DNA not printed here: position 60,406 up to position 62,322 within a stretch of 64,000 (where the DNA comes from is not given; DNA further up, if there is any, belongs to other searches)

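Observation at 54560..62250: Approximately 7.7-kb low-GC island with serine recombinase, MobC-like and TnpW-like genes but no relaxase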

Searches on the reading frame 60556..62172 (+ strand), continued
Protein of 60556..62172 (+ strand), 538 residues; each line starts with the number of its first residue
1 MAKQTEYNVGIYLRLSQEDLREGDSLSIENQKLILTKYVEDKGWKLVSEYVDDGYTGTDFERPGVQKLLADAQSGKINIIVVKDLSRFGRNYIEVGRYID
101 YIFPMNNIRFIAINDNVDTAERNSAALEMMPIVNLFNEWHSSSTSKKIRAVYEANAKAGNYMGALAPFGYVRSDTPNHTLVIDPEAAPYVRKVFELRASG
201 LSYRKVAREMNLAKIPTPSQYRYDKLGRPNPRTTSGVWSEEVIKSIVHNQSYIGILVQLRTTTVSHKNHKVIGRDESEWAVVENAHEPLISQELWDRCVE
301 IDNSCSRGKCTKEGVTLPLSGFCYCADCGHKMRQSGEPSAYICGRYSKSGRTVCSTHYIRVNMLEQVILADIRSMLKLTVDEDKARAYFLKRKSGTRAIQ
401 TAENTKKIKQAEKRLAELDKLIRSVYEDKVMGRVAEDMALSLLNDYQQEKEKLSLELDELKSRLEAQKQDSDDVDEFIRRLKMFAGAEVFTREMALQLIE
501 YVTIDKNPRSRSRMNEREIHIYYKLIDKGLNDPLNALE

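Call 23: search_protein_families(library=pfam, proteins=[L030:7009-8112:-, L030:7974-8273:-, L030:8358-8702:-, L030:6660-6872:-, L030:4924-5514:+, L030:5480-6466:+, L030:2407-4512:+, L030:1240-2340:+, L030:705-1259:+, L030:9184-9582:+], max_evalue=0.001)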
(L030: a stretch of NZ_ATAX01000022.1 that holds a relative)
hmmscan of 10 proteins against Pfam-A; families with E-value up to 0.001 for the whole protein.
L030:7009-8112:- (367 aa): 1 family
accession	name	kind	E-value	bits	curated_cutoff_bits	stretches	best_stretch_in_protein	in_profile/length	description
PF03432.20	Relaxase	-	4.8e-07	30.6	24.6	1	2-58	84-132/132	MobA/VirD2-like, nuclease domain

L030:7974-8273:- (99 aa): 0 families

L030:8358-8702:- (114 aa): 4 families
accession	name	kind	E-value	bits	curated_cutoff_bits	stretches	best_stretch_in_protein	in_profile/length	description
PF21983.2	NikA-like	-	3.4e-15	56.4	27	1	6-76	2-71/72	Mobilization protein NikA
PF19514.5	MobC_2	-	4.6e-08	33.3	27.5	1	4-76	17-97/140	MobC-like protein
PF05713.17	MobC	-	2.1e-05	25.3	23.2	1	66-103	7-43/45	Bacterial mobilisation protein (MobC)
PF01402.27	RHH_1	-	3.6e-05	24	20.5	1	11-43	2-33/39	Ribbon-helix-helix protein, copG family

L030:6660-6872:- (70 aa): 0 families

L030:4924-5514:+ (196 aa): 5 families
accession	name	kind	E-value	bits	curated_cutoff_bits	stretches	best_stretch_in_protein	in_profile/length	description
PF08281.18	Sigma70_r4_2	-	1.8e-15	56.8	25.7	1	132-182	4-54/54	Sigma-70, region 4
PF04542.20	Sigma70_r2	-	3.5e-12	46.4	24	1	34-100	2-70/71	Sigma-70 region 2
PF04545.22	Sigma70_r4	-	8.5e-07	28.8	24.1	1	135-183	1-49/50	Sigma-70, region 4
PF07638.17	Sigma70_ECF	-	8.1e-05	23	21.1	1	71-186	67-183/185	ECF sigma factor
PF22233.2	PhyR_sigma-like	-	8.1e-05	22.8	27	1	137-185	2-50/50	Response regulator PhyR, sigma-like domain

L030:5480-6466:+ (328 aa): 0 families

L030:2407-4512:+ (701 aa): 1 family
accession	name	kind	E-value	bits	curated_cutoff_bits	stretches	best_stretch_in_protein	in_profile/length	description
PF00404.24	Dockerin_1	-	2e-08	34.7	22.9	1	45-99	2-56/57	Dockerin type I domain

L030:1240-2340:+ (366 aa): 0 families

L030:705-1259:+ (184 aa): 5 families
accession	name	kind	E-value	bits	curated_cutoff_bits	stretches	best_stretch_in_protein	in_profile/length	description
PF04542.20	Sigma70_r2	-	1.7e-10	41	24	1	26-88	5-69/71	Sigma-70 region 2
PF08281.18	Sigma70_r4_2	-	1.9e-08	34.3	25.7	1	118-170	2-54/54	Sigma-70, region 4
PF22233.2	PhyR_sigma-like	-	1.1e-05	25.6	27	1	130-163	7-40/50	Response regulator PhyR, sigma-like domain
PF04545.22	Sigma70_r4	-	4.7e-05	23.3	24.1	1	123-171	1-49/50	Sigma-70, region 4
PF05195.22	AMP_N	-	0.00067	19.8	24.6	1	128-173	33-79/121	Aminopeptidase P, N-terminal domain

L030:9184-9582:+ (132 aa): 0 families

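Call 25: search_protein_families(library=pfam, proteins=[L014:6466-8556:-, L014:5891-6466:-, L014:4588-5835:-, L014:3929-4339:-, L014:9028-9348:-, L014:9463-9801:+, L014:8667-9011:-], max_evalue=0.1)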
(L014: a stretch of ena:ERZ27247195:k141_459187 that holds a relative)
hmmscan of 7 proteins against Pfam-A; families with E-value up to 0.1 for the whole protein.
L014:6466-8556:- (696 aa): 2 families
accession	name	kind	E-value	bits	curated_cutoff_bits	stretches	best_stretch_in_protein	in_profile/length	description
PF21356.2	Vps27_GAT-like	-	0.067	13.9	27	0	258-287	22-51/71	Vacuolar protein sorting-associated protein 27, GAT-like domain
PF11690.13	DUF3287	-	0.094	13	27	0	37-83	57-103/121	Protein of unknown function (DUF3287)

L014:5891-6466:- (191 aa): 1 family
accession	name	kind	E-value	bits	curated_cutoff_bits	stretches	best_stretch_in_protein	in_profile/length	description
PF16133.10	DUF4844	-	0.014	16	25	1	50-132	36-116/117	Domain of unknown function (DUF4844)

L014:4588-5835:- (415 aa): 2 families
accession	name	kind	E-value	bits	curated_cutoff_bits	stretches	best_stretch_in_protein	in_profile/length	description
PF04970.19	LRAT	-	5.3e-25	88.5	24.3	1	31-142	2-118/120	Lecithin retinol acyltransferase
PF09074.15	Mer2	-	0.029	14.6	27.7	1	263-388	42-169/193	Mer2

L014:3929-4339:- (136 aa): 2 families
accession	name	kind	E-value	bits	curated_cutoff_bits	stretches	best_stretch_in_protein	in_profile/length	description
PF20456.3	DUF6709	-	0.046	13.1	27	1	5-85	23-107/339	Family of unknown function (DUF6709)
PF14155.11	DUF4307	-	0.071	13.4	27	0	7-73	6-71/111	Domain of unknown function (DUF4307)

L014:9028-9348:- (106 aa): 0 families

L014:9463-9801:+ (112 aa): 2 families
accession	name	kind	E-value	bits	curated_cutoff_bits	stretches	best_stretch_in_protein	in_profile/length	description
PF20832.2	Reov_VP3_MTase2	-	0.013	15.6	24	1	29-106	89-163/203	Reovirus VP3 protein, Methyltransferase domain 2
PF15213.11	CDRT4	-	0.072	14.1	27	1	10-80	2-72/137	CMT1A duplicated region transcript 4 protein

L014:8667-9011:- (114 aa): 7 families
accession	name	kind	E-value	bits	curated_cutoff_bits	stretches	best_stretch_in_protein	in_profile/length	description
PF21983.2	NikA-like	-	4e-16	59.4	27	1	6-75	2-70/72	Mobilization protein NikA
PF19514.5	MobC_2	-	8.5e-08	32.4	27.5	1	5-80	18-101/140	MobC-like protein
PF05713.17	MobC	-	7.8e-07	29.9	23.2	1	64-102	5-42/45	Bacterial mobilisation protein (MobC)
PF01402.27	RHH_1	-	0.00022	21.5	20.5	1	12-43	3-33/39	Ribbon-helix-helix protein, copG family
PF19807.5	DUF6290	-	0.0013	19.3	27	1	11-58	4-50/72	Family of unknown function (DUF6290)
PF16777.11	RHH_7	-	0.014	16.2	27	1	3-48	26-70/74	Transcriptional regulator, RHH-like, CopG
PF19578.4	DUF6090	-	0.025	14.8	23.5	1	63-106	116-159/182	Family of unknown function (DUF6090)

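Call 42: search_dna_similar(query=window:60556-62172:+, collection=plasmids, mode=protein, max_evalue=1e-20, max_rows=15)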
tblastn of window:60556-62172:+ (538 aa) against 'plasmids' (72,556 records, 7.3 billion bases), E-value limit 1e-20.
Records with a match: 66; places in all: 83; records where one place covers at least 80% of the query: 46.
Best place of each record, by identity: <60% 66.
By first word of the organism name: Enterococcus 11; Subdoligranulum 9; Enterobacter 6; Klebsiella 5; Bacillus 3; Campylobacter 3; Staphylococcus 3; Salmonella 2; Citrobacter 2; Kurthia 2; and 17 more.
By predicted mobility (MOB-suite, as given by PLSDB): non-mobilizable 29; conjugative 21; mobilizable 16.
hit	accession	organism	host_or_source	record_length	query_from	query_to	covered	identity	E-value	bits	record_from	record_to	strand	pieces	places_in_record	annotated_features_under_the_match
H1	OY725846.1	Subdoligranulum variabile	-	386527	5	528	97%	36.6%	1e-96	329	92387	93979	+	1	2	none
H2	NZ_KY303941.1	Enterococcus faecalis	fecal material of a Blue whale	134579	4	532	98%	35.6%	1e-91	314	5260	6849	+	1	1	recombinase family protein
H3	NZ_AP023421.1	Pusillibacter faecalis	Homo sapiens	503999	5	528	97%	34.8%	4e-93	318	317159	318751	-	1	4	recombinase family protein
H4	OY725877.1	Subdoligranulum variabile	-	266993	5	528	97%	34.8%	8e-93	317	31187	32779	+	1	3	none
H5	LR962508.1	Enterococcus faecalis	-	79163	7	537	99%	33.5%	2e-89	308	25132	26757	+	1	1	none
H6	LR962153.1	Enterococcus faecalis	-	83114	7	537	99%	33.5%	2e-89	308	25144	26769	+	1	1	none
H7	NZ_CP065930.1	Enterococcus faecium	Homo sapiens,cell culture,rectal swab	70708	3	528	98%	33.4%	2e-86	299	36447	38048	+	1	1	recombinase family protein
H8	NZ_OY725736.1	Monoglobus pectinilyticus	-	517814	4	528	98%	32.8%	3e-81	284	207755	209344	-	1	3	recombinase family protein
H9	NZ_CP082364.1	Bacillus badius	bacterial cell,soil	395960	9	526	96%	32.6%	1e-83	291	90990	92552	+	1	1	recombinase family protein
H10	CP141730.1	Oscillospiraceae bacterium MB08-C2-2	pure culture,feces of black soldier fly ...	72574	9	507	93%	32.9%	1e-67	244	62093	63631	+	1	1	recombinase family protein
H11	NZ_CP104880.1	Lactobacillus amylovorus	Pig,Single cell,feces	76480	52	528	89%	34.1%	7e-73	259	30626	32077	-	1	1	recombinase family protein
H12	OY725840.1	Subdoligranulum variabile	-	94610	7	507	93%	32.4%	5e-74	263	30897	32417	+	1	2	record has no annotation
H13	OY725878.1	Subdoligranulum variabile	-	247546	9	504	92%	32.4%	5e-79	278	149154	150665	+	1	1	record has no annotation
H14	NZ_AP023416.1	Vescimonas fastidiosa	Homo sapiens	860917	7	526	97%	30.7%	1e-67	244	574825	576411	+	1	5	recombinase family protein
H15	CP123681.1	Salmonella enterica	animal-swine-market swine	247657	9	523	96%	30.9%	7e-72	256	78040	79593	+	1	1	DUF4368 domain-containing protein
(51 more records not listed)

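Call 51: search_protein_families(library=pfam, proteins=[L022:267-470:+, L030:9697-9906:+, L028:1053-1262:+, L020:344-535:+, L025:4979-5158:+, L015:8035-8226:+, L037:3309-3479:+, L039:9703-9864:+], max_evalue=5)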
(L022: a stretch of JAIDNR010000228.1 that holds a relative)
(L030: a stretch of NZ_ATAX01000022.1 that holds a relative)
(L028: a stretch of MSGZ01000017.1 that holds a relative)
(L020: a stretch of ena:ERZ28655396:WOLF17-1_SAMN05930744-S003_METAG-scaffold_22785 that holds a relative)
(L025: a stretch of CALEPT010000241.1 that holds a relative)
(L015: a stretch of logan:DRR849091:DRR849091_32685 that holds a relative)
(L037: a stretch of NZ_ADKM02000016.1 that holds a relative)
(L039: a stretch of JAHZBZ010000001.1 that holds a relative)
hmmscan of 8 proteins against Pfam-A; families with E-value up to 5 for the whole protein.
L022:267-470:+ (68 aa): 3 families
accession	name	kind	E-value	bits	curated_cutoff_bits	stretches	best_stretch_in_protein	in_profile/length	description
PF06445.20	GyrI-like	-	0.014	16.1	26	1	20-63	78-116/155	GyrI-like small molecule binding domain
PF12677.13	DUF3797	-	0.05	13.9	25.1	1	14-29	3-18/48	Domain of unknown function (DUF3797)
PF18155.6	pPIWI_RE_Z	-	0.095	13.1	25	1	8-60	66-116/167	pPIWI RE three-gene island domain Z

L030:9697-9906:+ (70 aa): 0 families

L028:1053-1262:+ (70 aa): 0 families

L020:344-535:+ (64 aa): 0 families

L025:4979-5158:+ (60 aa): 2 families
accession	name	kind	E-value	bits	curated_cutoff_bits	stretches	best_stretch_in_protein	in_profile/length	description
PF13941.12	MutL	-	0.13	11.4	27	1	2-45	231-274/450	MutL protein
PF15477.11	SMAP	-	0.34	12.1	29.5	0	2-15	49-62/75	Small acidic protein family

L015:8035-8226:+ (64 aa): 1 family
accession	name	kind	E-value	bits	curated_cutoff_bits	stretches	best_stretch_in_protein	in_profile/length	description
PF02519.19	Auxin_inducible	-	0.18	12.5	26.3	1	7-61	18-73/95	Auxin responsive protein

L037:3309-3479:+ (57 aa): 1 family
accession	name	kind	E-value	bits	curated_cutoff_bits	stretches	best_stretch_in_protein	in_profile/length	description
PF14202.11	TnpW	-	0.038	14.2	25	1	19-33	2-16/35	Transposon-encoded protein TnpW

L039:9703-9864:+ (54 aa): 0 families

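Call 60: search_solved_structures(query=window:60556-62172:+, max_evalue=1e-20, show_alignments=1)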
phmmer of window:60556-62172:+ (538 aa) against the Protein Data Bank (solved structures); distinct sequences matched with E-value up to 1e-20: 1.
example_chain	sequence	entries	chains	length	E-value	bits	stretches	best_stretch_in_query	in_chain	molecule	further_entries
2mhc_A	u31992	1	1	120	3.5e-29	104.9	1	7-119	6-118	TnpX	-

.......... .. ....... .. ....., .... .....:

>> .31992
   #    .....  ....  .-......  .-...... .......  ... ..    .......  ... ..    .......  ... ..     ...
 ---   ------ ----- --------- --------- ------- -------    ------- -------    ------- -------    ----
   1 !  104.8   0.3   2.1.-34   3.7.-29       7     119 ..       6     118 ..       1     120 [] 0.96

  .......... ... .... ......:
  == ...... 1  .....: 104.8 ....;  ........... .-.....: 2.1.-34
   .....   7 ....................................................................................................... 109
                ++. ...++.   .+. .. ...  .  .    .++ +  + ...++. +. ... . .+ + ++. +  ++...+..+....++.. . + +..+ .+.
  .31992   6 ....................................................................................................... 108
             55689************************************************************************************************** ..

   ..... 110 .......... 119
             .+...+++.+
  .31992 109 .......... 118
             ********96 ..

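Call 68: search_protein_families(library=pfam, proteins=[L031:6936-8180:-, L027:5139-5732:-, L027:5537-5836:-, L027:5921-6391:-, L031:8287-8781:-, L031:3874-4431:+, L031:4409-5416:+, L031:5487-6341:+, L027:670-3714:+, L027:3805-4404:+], max_evalue=0.001)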
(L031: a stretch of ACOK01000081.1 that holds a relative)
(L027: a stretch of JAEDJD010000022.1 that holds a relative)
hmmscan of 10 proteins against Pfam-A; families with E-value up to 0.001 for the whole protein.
L031:6936-8180:- (414 aa): 1 family
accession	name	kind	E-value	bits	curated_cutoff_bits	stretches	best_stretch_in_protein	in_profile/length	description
PF03432.20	Relaxase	-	2.4e-09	38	24.6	1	25-105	60-132/132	MobA/VirD2-like, nuclease domain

L027:5139-5732:- (197 aa): 1 family
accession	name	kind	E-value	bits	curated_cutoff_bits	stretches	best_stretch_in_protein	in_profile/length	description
PF03432.20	Relaxase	-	5.6e-14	53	24.6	1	2-77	65-132/132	MobA/VirD2-like, nuclease domain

L027:5537-5836:- (99 aa): 0 families

L027:5921-6391:- (156 aa): 4 families
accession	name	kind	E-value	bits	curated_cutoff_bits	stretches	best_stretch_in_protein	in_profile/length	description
PF21983.2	NikA-like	-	1.7e-11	44.5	27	1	48-118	2-71/72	Mobilization protein NikA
PF05713.17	MobC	-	5.3e-07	30.4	23.2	1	107-145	6-43/45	Bacterial mobilisation protein (MobC)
PF19514.5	MobC_2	-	9.6e-05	22.5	27.5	1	42-115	13-94/140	MobC-like protein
PF01402.27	RHH_1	-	0.0001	22.5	20.5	1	53-86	2-34/39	Ribbon-helix-helix protein, copG family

L031:8287-8781:- (164 aa): 4 families
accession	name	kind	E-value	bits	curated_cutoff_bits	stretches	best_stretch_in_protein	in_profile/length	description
PF21983.2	NikA-like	-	3.1e-12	46.9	27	1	56-126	2-71/72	Mobilization protein NikA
PF05713.17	MobC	-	1.6e-08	35.3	23.2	1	115-153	6-43/45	Bacterial mobilisation protein (MobC)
PF19514.5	MobC_2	-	7.2e-05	22.9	27.5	1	50-124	13-95/140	MobC-like protein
PF01402.27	RHH_1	-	0.00016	22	20.5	1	61-94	2-34/39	Ribbon-helix-helix protein, copG family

L031:3874-4431:+ (185 aa): 5 families
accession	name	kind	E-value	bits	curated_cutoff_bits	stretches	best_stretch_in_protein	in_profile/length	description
PF04542.20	Sigma70_r2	-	1.9e-12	47.2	24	1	26-88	5-69/71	Sigma-70 region 2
PF08281.18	Sigma70_r4_2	-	2.4e-12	46.7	25.7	1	119-170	3-54/54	Sigma-70, region 4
PF04545.22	Sigma70_r4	-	0.00011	22.1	24.1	1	123-171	1-49/50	Sigma-70, region 4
PF22233.2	PhyR_sigma-like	-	0.00027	21.1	27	1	129-167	6-44/50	Response regulator PhyR, sigma-like domain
PF07638.17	Sigma70_ECF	-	0.00035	21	21.1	1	48-174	53-183/185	ECF sigma factor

L031:4409-5416:+ (335 aa): 0 families

L031:5487-6341:+ (284 aa): 1 family
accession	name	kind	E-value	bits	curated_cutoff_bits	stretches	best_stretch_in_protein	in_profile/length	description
PF00404.24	Dockerin_1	-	1.1e-05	25.9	22.9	1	60-114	2-56/57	Dockerin type I domain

L027:670-3714:+ (1014 aa): 4 families
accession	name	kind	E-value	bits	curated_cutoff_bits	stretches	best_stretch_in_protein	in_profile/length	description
PF04616.20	Glyco_hydro_43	-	5.1e-83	279.2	32.2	2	34-316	2-287/288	Glycosyl hydrolases family 43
PF03422.21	CBM_6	-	7e-51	172.2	28.9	2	340-461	1-124/125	Carbohydrate binding module (family 6)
PF00404.24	Dockerin_1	-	4.3e-10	40.1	22.9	1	479-528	1-51/57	Dockerin type I domain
PF18099.7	CBM_35_2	-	9e-08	32.6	23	1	358-458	15-110/112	Carbohydrate binding module (family 35)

L027:3805-4404:+ (199 aa): 0 families

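Call 99: search_solved_structures(query=L014:6466-8556:-, max_evalue=1)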
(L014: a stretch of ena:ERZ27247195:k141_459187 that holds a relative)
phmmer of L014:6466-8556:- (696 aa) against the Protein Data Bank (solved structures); distinct sequences matched with E-value up to 1: 13.
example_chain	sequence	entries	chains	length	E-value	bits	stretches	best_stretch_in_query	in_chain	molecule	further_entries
6qx2_J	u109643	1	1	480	0.064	14.9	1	608-688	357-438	DNA gyrase subunit A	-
5cdn_A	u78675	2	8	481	0.064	14.9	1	608-688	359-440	DNA gyrase subunit A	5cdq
5cdm_A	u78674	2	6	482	0.065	14.9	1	608-688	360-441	DNA gyrase subunit A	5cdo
5cdp_A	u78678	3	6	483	0.065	14.9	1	608-688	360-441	DNA gyrase subunit A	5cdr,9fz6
6fqm_A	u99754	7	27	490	0.066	14.8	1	608-688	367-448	DNA gyrase subunit A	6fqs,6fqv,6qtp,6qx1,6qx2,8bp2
5iwi_A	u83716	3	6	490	0.067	14.8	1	608-688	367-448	DNA gyrase subunit A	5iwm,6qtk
6z1a_B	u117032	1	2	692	0.1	14.2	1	608-688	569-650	DNA gyrase subunit B,DNA gyrase subunit A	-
5npp_B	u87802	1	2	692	0.1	14.2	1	608-688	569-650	DNA gyrase subunit B,DNA gyrase subunit B,DNA gyrase subunit A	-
2xcs_B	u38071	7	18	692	0.11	14.2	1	608-688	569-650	DNA GYRASE SUBUNIT B, DNA GYRASE SUBUNIT A | DNA gyrase subunit B,DNA gyrase subunit B,DNA gyrase subunit A | DNA gyrase subunit B,DNA gyrase subunit A Chimera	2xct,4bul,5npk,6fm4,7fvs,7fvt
4plb_B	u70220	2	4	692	0.11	14.2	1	608-688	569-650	Chimera protein of DNA gyrase subunits B and A | DNA gyrase subunit A and B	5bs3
7mvs_A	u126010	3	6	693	0.11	14.2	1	608-688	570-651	DNA gyrase subunit B,DNA gyrase subunit A | DNA gyrase subunit B fusion with DNA gyrase subunit A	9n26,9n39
2xco_A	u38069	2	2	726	0.11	14.1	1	608-688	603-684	DNA GYRASE SUBUNIT B, DNA GYRASE SUBUNIT A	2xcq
2xcr_B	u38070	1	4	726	0.11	14.1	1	608-688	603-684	DNA GYRASE SUBUNIT B, DNA GYRASE SUBUNIT A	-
